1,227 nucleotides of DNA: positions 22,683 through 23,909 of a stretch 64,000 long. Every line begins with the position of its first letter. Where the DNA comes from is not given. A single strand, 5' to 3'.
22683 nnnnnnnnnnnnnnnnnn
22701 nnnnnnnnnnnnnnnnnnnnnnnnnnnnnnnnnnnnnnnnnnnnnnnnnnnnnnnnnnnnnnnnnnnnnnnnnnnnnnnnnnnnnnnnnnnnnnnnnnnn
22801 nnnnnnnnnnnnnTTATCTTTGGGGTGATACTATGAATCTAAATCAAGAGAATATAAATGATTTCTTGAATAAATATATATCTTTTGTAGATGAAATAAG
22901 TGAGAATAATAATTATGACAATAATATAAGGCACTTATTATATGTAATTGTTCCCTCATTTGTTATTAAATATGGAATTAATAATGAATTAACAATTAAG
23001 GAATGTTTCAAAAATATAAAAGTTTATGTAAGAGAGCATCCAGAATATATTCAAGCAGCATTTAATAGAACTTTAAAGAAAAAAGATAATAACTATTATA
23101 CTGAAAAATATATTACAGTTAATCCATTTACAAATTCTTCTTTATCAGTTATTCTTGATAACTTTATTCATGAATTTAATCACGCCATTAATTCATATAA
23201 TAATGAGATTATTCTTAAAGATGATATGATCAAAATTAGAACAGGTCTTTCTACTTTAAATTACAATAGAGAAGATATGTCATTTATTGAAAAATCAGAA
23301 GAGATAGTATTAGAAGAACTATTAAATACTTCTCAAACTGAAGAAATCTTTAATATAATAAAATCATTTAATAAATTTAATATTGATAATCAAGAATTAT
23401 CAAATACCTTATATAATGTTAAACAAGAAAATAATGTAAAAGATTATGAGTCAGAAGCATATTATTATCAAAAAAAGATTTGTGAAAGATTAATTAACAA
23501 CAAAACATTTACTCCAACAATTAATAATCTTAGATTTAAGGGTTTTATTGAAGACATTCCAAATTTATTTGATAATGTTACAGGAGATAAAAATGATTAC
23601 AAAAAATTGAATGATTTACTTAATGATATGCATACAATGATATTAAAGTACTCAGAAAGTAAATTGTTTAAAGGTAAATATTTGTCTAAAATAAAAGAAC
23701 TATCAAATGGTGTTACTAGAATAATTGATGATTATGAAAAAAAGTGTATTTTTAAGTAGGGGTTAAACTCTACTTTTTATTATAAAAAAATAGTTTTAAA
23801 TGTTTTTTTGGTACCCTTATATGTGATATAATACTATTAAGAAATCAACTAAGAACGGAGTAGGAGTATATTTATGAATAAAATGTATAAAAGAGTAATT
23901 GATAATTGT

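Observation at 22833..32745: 2557-aa cyclic-beta-1,2-glucan-synthase-like giant gene overlapping pgi, preceded by an HExxH protein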

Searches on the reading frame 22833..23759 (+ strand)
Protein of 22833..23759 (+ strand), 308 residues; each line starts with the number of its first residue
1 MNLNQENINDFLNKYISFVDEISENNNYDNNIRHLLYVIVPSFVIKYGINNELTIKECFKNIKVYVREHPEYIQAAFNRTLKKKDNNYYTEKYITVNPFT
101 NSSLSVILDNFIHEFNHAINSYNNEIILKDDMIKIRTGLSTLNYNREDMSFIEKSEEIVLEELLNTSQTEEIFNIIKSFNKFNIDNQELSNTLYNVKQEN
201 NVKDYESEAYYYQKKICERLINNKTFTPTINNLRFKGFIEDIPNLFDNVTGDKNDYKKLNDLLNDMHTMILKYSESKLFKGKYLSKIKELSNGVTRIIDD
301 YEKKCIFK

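Call 5: search_protein_families(library=pfam, proteins=[window:22833-23759:+], max_evalue=0.01)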
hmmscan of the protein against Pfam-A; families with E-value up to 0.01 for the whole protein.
window:22833-23759:+ (308 aa): 1 family
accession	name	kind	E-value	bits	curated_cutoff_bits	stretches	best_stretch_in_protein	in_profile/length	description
PF05659.16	RPW8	-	0.0093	16.1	30.4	0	234-298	43-111/139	Arabidopsis broad-spectrum mildew resistance protein RPW8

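Call 6: search_protein_families(library=ncbifam, proteins=[window:22833-23759:+], max_evalue=0.001)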
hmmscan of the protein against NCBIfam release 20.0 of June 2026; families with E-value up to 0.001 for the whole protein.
window:22833-23759:+ (308 aa): 0 families

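Call 36: find_homologous_proteins(query=window:22833-23759:+, max_evalue=0.001)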
Query window:22833-23759:+ (308 aa): 235 proteins with E <= 0.001 among 1742 candidates; the best 120 are listed.
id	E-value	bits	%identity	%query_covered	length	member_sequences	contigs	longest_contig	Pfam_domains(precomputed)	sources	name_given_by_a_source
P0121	1.6e-192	656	100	100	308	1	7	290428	-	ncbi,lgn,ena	-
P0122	4.7e-160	550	83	100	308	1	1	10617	-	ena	-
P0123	5.8e-135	467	69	100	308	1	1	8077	-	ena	-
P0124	1.5e-134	466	69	100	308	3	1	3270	-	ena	-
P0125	1.8e-131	456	70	100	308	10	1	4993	-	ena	-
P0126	2.2e-130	452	69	100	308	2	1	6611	-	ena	-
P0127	1.2e-129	450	69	100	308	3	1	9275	-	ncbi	-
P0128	1.2e-129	450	68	100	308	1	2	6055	-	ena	-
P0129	1.8e-129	449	68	100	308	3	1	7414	-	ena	-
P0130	3.3e-129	448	69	100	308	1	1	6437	-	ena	-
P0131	3.2e-127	442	66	100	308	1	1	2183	-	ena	-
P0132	7.2e-127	441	68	100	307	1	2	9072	-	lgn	-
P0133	1.9e-126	439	66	100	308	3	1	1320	-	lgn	-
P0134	1.5e-125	436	65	100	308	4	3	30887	-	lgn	-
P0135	5.2e-123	428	64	100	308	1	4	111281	-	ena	-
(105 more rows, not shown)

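Call 38: find_encoding_contigs(protein=P0121, flank=2000, max_places=4)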
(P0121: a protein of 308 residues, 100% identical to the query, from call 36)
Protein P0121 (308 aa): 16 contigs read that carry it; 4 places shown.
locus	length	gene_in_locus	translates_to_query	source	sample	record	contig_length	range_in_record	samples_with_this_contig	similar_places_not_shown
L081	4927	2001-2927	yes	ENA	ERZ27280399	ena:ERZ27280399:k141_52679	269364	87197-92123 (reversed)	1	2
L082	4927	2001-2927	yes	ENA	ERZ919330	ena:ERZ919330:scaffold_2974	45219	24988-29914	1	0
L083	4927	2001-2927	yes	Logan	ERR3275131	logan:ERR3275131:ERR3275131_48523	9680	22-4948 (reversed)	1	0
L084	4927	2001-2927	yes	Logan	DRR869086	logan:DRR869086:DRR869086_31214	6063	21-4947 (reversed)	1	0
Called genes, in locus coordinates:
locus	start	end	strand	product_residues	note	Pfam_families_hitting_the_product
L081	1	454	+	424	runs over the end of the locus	PF13173:AAA_14, PF13635:DUF4143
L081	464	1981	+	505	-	PF01676:Metalloenzyme, PF06415:iPGM_N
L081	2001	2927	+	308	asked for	-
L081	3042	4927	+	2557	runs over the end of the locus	PF10091:Glycoamylase, PF06165:GH94_b-supersand, PF17167:Glyco_hydro_94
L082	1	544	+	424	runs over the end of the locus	PF13173:AAA_14, PF13635:DUF4143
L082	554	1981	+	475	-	PF01676:Metalloenzyme, PF06415:iPGM_N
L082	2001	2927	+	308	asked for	-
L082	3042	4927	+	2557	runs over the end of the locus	PF10091:Glycoamylase, PF06165:GH94_b-supersand, PF17167:Glyco_hydro_94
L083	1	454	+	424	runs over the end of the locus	PF13173:AAA_14, PF13635:DUF4143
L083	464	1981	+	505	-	PF01676:Metalloenzyme, PF06415:iPGM_N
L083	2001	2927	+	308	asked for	-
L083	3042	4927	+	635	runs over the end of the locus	?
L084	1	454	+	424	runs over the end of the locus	PF13173:AAA_14, PF13635:DUF4143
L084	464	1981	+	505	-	PF01676:Metalloenzyme, PF06415:iPGM_N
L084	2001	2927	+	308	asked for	-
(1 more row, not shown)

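Call 41: predict_structure(alignment_id=A1)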
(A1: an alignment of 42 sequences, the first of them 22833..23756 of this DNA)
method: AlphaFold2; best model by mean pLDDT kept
length: 308 residues; sequences in the alignment: 42
mean_pLDDT: 93.5   pTM: 0.91
mean pLDDT of the five models: 93.5, 93.2, 92.3, 92.2, 91.7
residues with pLDDT >= 90: 269; 70-90: 38; 50-70: 1; < 50: 0
segments of 3 or more residues with pLDDT < 50: none
pLDDT, mean of each block of 10 residues (from residue 1): 92 96 96 95 96 97 91 88 92 91 90 97 93 95 94 95 96 96 94 90 85 91 93 95 95 96 97 91 96 96 84
secondary structure, 60 per line:
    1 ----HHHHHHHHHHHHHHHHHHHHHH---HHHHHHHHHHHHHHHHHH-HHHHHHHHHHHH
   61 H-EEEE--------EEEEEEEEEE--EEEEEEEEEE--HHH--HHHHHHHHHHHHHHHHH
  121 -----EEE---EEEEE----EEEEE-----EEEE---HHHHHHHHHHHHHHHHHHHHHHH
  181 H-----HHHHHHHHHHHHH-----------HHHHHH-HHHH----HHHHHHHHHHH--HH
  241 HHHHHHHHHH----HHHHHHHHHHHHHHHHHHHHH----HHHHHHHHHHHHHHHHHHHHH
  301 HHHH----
elements in order: H5-26 H30-47 H49-61 E63-66 E75-84 E87-96 H104-120 E126-128 E132-136 E141-145 E151-154 H158-181 H187-199 H211-216 H218-221 H226-236 H239-250 H255-275 H280-304

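Call 49: fold_search(model_id=the predicted structure, library=pdb)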
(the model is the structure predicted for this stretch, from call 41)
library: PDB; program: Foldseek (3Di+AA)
matches with E <= 10: 237; with E <= 0.001: 0
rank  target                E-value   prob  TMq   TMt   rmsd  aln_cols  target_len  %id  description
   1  6l8a_F                1.5e+00  0.16  0.13  0.09  14.9       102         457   10  Tetrathionate hydrolase from Acidithiobacillus ferrooxidans (released 2020-11-11)
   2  7mob_C                1.6e+00  0.95  0.10  0.06   1.8        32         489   19  Cryo-EM structure of 2:2 c-MET/NK1 complex (released 2021-06-09)
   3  6i04_B                1.7e+00  0.95  0.10  0.07   1.6        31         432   19  Crystal structure of Sema domain of the Met receptor in complex with FAB (released 2019-03-13)
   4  7xfr_A                1.7e+00  0.93  0.10  0.10   1.9        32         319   16  Crystal structure of WIPI2b in complex with the second site of ATG16L1 (released 2023-03-08)
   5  7mu2_A                1.8e+00  0.92  0.10  0.10   2.0        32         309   16  Crystal Structure of WIPI2 in complex with W2IR of ATG16L1 (released 2021-05-26)
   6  7cqy_D                1.8e+00  0.15  0.13  0.09  14.8       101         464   12  Tetrathionate hydrolase from Acidithiobacillus ferrooxidans mutant - D325N (released 2021-01-27)
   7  7mu2_C                1.9e+00  0.92  0.10  0.10   2.0        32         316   16  Crystal Structure of WIPI2 in complex with W2IR of ATG16L1 (released 2021-05-26)
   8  6i04_A                2.0e+00  0.93  0.10  0.07   1.6        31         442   19  Crystal structure of Sema domain of the Met receptor in complex with FAB (released 2019-03-13)
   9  5kk2_F                2.0e+00  0.05  0.14  0.22  19.6       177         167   10  Architecture of fully occupied GluA2 AMPA receptor - TARP complex elucidated by single particle cryo-electron microsco (released 2016-07-06)
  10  2uzx_B                2.1e+00  0.93  0.10  0.06   1.7        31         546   19  Structure of the human receptor tyrosine kinase Met in complex with the Listeria monocytogenes invasion protein InlB:  (released 2007-08-07)
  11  5ltd_B                2.4e+00  0.90  0.10  0.10   1.6        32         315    9  Phosphate-bound Pichia angusta Atg18 (released 2017-09-20)
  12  7cqy_F                2.4e+00  0.12  0.12  0.09  14.9       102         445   11  Tetrathionate hydrolase from Acidithiobacillus ferrooxidans mutant - D325N (released 2021-01-27)
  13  4k3j_B                2.5e+00  0.91  0.10  0.06   1.6        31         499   19  Crystal structure of Onartuzumab Fab in complex with MET and HGF-beta (released 2013-08-28)
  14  6wvz_M                2.5e+00  0.90  0.10  0.06   1.7        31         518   19  Crystal structure of anti-MET Fab arm of amivantamab in complex with human MET (released 2021-04-28)
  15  7f69_A                2.5e+00  0.87  0.10  0.10   2.0        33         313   15  Crystal structure of WIPI2b in complex with ATG16L1 (released 2022-07-27)
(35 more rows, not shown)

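Call 52: search_protein_families(library=pfam, proteins=[window:22833-23756:+], max_evalue=10)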
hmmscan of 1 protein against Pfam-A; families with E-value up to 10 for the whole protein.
window:22833-23756:+ (308 aa): 5 families
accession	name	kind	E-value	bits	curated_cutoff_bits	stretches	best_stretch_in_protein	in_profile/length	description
PF05659.16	RPW8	-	0.0093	16.1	30.4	1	234-298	43-111/139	Arabidopsis broad-spectrum mildew resistance protein RPW8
PF08897.16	DUF1841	-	0.044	14.3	24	1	56-108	23-73/135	Domain of unknown function (DUF1841)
PF25773.1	TPR_ANAPC2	-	0.076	13.5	27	1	155-204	7-56/111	ANAPC2-like, TPR repeats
PF01873.23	eIF-5_eIF-2B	-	0.089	13.1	27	1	53-115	25-87/117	Domain found in IF2B/IF5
PF21128.4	MCM4_WHD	-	1.1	9.8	24.4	1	167-203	27-63/75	MCM4, winged helix domain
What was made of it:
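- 22833..23759 (+): Neighbour, not part of the unit: 308-aa HExNH protein of an uncharacterised family. No Pfam or NCBIfam hit (calls 5, 6, 52).
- Tried and rejected: Pfam gave nothing even at E<=10 (call 52).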

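Call 54: search_solved_structures(query=A1, max_evalue=10)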
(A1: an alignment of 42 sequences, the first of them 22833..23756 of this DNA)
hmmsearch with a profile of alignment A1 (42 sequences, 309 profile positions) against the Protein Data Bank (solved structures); distinct sequences matched with E-value up to 10: 1.
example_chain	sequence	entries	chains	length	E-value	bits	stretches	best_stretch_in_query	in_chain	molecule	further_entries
8t1i_F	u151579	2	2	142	1.2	11.3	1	223-308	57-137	Mediator of RNA polymerase II transcription subunit 9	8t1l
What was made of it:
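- Tried and rejected: A profile search against PDB found nothing (call 54).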

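Call 57: fold_search(model_id=the predicted structure, library=viral)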
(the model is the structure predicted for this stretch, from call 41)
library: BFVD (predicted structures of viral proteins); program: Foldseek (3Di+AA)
matches with E <= 10: 273; with E <= 0.001: 0
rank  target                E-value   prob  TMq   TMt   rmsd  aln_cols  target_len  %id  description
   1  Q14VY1                7.6e-02  0.10  0.13  0.10  22.2       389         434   11  ORF125 [Ranid herpesvirus 2]
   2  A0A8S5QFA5            1.4e-01  0.16  0.17  0.11  27.7       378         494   11  Uncharacterized protein (Fragment) [Myoviridae sp. ctn8H20]
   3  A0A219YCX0            1.9e-01  0.30  0.16  0.30  14.6       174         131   13  SprT-like domain-containing protein [Aeromonas phage 65.2]
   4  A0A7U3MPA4            2.0e-01  0.23  0.19  0.18  24.6       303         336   11  (no name in the UniProt tables at hand)
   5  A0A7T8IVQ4            2.5e-01  0.15  0.18  0.17  23.6       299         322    9  Putative endopeptidase family M34 [Erwinia phage pEa_SNUABM_5]
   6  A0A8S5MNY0            3.6e-01  0.96  0.16  0.54   3.5        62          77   24  IrrE N-terminal-like domain [Podoviridae sp. ctoqT5]
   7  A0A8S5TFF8            4.2e-01  0.06  0.12  0.09  33.1       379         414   10  Uncharacterized protein [Phage sp. ctL4h4]
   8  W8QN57                5.3e-01  0.06  0.13  0.11  19.7       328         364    9  Uncharacterized protein [Chloriridovirus anopheles1]
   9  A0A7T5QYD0            5.6e-01  0.18  0.21  0.28  19.8       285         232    9  (no name in the UniProt tables at hand)
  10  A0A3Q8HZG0            7.0e-01  0.16  0.23  0.12  10.2       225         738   13  (no name in the UniProt tables at hand)
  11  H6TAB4                7.7e-01  0.10  0.17  0.19  21.3       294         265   11  CD47-like protein [Cotia virus]
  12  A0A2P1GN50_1          8.1e-01  0.08  0.14  0.06  16.8       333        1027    8  RNA-directed RNA polymerase L [Wenling hoplichthys paramyxovirus]
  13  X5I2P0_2              8.5e-01  0.13  0.20  0.07  18.9       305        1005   12  Structural protein [Pseudomonas phage KPP25]
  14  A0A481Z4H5            8.5e-01  0.06  0.10  0.09  18.2       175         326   13  Uncharacterized protein [Pithovirus LCPAC001]
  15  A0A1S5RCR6            9.4e-01  0.44  0.17  0.29  18.4       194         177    8  Uncharacterized protein [Lactobacillus phage P1]
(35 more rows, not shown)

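Call 71: search_protein_representatives(alignment_id=A1)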
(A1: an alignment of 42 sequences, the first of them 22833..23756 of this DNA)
Query: 42 sequences, 309 profile positions. Proteins with E-value up to 0.001 (for the whole library): 312; up to 1e-10: 164; up to 1e-30: 53. The best 150 are listed.
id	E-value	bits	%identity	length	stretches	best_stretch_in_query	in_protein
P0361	3.5e-133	459.8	-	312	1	1-309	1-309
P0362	3.7e-127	440.0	-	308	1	1-309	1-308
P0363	1.2e-104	366.0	-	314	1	1-309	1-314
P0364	5.5e-100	350.7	-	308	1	1-309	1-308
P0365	4.8e-99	347.7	-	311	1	1-309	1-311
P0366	4.1e-98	344.6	-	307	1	1-309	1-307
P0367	6.3e-98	344.0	-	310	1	1-309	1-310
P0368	2.0e-97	342.3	-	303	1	1-309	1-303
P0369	4.4e-95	334.6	-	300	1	8-309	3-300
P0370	2.1e-94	332.4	-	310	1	1-309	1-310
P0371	1.8e-91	322.8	-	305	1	4-308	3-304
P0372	1.9e-89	316.1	-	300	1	11-309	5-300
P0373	3.1e-89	315.4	-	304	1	5-309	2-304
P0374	8.5e-89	314.0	-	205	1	106-309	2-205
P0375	6.2e-88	311.2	-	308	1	1-309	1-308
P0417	4.6e-25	104.7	-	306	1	3-269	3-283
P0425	5.5e-22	94.6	-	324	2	93-279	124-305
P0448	5.8e-18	81.3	-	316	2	95-292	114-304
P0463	4.6e-16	75.1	-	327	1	4-304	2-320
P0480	2.9e-14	69.2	-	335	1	4-298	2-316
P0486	8.2e-14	67.7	-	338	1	7-296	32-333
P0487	8.9e-14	67.6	-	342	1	6-280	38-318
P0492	3.1e-13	65.8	-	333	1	4-298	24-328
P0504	2.5e-12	62.8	-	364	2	110-294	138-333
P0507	5.5e-12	61.7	-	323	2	47-288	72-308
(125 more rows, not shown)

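Call 72: search_protein_families(library=pfam, proteins=[P0417, P0425, P0448, P0463, P0480, P0486, P0487, P0492, P0504, P0507], max_evalue=0.01)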
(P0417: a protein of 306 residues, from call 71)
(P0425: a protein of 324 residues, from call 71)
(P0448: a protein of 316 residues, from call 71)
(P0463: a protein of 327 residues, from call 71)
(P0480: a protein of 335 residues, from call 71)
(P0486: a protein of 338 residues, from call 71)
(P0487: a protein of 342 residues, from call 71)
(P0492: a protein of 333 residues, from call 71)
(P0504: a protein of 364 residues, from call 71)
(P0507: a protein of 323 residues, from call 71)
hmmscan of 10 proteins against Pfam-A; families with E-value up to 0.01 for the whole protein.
P0417 (306 aa): 0 families

P0425 (324 aa): 0 families

P0448 (316 aa): 0 families

P0463 (327 aa): 0 families

P0480 (335 aa): 0 families

P0486 (338 aa): 0 families

P0487 (342 aa): 0 families

P0492 (333 aa): 0 families

P0504 (364 aa): 0 families

P0507 (323 aa): 0 families
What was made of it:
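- Tried and rejected: Pfam on ten distant family members gave nothing (call 72).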
